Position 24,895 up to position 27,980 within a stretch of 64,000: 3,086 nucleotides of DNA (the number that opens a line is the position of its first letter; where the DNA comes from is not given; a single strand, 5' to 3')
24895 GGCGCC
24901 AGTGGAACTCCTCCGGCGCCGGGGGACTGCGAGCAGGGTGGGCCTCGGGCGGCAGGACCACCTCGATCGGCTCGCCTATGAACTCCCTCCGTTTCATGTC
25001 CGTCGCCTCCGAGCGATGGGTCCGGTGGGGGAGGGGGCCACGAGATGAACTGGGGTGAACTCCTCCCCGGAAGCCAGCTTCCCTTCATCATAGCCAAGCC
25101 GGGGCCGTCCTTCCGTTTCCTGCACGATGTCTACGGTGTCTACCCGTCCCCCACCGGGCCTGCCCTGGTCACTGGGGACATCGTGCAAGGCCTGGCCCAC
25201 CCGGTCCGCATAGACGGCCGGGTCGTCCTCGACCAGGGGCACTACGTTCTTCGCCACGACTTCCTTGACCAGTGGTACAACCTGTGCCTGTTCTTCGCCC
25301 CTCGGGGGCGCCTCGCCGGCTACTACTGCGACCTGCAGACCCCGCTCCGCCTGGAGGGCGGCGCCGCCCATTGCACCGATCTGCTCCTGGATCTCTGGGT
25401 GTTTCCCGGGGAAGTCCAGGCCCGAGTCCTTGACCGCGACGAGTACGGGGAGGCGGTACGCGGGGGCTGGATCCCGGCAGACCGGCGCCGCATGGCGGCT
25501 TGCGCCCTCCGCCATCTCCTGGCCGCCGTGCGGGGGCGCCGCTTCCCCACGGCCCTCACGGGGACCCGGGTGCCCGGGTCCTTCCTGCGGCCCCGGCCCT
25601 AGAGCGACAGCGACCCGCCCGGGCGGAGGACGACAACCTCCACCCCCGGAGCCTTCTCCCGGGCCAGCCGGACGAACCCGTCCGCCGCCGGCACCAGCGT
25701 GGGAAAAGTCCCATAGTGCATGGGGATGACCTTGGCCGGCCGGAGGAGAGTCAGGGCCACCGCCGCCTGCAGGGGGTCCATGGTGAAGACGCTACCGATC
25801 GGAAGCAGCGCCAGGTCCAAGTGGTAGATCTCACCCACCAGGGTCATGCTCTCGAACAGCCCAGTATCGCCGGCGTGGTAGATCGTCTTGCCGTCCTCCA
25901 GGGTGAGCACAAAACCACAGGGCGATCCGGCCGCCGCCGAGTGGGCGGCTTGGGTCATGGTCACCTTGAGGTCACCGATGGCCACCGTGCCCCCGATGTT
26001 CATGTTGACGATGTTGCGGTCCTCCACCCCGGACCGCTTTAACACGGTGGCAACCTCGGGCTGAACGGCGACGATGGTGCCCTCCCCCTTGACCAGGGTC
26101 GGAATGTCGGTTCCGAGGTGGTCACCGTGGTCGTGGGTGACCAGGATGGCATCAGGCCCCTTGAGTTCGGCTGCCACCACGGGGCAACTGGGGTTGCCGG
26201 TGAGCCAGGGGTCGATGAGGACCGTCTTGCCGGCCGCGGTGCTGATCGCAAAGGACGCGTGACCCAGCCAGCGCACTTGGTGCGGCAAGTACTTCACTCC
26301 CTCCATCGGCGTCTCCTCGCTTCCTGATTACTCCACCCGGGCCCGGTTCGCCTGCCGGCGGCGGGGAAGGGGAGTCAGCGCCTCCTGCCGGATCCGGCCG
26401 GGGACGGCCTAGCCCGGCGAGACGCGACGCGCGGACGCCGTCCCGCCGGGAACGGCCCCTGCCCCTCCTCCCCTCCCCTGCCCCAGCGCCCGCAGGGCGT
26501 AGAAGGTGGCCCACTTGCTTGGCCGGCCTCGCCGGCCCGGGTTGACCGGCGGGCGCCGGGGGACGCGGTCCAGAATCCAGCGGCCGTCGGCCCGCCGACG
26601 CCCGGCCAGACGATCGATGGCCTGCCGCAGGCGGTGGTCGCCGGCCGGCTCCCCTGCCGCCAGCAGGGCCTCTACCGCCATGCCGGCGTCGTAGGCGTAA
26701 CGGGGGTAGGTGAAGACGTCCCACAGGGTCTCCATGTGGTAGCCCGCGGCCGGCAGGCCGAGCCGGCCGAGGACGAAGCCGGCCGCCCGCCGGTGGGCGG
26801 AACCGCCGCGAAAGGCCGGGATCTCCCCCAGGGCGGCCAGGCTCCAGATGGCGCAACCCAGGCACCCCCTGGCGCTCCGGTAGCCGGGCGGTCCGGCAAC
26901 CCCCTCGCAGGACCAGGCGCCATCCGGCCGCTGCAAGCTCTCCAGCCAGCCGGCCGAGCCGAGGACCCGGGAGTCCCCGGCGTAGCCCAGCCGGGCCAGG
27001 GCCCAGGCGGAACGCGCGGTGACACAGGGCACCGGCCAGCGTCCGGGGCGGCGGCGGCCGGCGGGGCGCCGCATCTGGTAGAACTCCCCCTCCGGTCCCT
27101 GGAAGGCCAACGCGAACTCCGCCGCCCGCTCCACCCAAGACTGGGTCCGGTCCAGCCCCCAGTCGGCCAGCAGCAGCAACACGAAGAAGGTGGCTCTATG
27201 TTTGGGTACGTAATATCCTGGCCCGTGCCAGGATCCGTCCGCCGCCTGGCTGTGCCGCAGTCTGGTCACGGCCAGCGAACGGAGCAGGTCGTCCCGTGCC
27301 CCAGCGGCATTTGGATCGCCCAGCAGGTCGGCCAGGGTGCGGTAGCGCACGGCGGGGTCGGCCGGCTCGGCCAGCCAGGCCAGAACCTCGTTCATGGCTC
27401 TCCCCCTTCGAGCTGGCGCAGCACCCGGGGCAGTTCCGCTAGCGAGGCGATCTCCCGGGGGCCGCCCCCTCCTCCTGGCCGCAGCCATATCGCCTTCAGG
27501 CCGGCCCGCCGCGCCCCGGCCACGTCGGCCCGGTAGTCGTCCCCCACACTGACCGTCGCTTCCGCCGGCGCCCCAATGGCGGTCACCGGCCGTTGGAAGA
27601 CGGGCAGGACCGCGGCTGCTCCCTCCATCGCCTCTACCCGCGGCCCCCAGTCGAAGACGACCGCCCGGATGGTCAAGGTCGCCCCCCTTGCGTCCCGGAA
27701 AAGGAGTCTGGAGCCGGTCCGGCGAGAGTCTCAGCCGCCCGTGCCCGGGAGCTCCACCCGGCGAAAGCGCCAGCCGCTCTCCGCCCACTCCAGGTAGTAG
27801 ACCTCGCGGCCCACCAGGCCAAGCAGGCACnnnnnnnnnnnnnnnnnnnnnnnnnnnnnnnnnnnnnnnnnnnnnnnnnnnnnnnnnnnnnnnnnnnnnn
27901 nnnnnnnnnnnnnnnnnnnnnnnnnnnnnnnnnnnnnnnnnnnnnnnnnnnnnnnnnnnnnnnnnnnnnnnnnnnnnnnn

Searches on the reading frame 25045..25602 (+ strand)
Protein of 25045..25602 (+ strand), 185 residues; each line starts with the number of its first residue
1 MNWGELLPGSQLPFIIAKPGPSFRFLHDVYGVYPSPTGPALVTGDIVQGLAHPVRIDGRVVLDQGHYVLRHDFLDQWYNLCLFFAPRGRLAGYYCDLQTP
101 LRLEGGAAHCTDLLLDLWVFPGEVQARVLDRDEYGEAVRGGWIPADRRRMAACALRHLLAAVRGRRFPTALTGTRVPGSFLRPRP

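Call 62: search_protein_families(library=pfam, proteins=[window:25045-25602:+], max_evalue=0.00001)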
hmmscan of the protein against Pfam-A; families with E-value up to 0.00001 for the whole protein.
window:25045-25602:+ (185 aa): 1 family
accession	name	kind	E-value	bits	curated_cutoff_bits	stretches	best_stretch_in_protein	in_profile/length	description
PF04167.18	DUF402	-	6e-15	55.6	23.9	1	70-134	5-68/68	Protein of unknown function (DUF402)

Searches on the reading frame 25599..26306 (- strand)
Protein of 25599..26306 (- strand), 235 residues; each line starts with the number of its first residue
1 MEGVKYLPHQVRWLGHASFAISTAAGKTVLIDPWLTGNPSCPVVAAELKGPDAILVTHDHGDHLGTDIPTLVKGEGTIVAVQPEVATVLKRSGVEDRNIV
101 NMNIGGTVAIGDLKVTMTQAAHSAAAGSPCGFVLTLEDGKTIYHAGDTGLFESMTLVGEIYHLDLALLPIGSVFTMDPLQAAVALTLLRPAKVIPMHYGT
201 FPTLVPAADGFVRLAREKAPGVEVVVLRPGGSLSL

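Call 62: search_protein_families(library=pfam, proteins=[window:25599-26306:-], max_evalue=0.00001)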
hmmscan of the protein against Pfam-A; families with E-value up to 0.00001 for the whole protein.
window:25599-26306:- (235 aa): 3 families
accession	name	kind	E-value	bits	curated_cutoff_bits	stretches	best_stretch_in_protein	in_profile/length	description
PF12706.13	Lactamase_B_2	-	2.6e-32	112.5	27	1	28-198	2-200/200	Beta-lactamase superfamily domain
PF13483.12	Lactamase_B_3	-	1e-23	84.5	24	1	10-197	1-160/160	Beta-lactamase superfamily domain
PF00753.33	Lactamase_B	-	6e-08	33.3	22.7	1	13-197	3-196/196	Metallo-beta-lactamase superfamily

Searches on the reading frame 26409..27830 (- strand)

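Call 62: search_protein_families(library=pfam, proteins=[window:26409-27830:-], max_evalue=0.00001)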
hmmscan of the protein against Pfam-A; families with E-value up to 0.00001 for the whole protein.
window:26409-27830:- (473 aa): 1 family
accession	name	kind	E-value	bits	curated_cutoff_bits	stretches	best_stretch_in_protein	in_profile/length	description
PF13243.12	SQHop_cyclase_C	-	7.2e-08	32.3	26.1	0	184-313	161-291/319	Squalene-hopene cyclase C-terminal domain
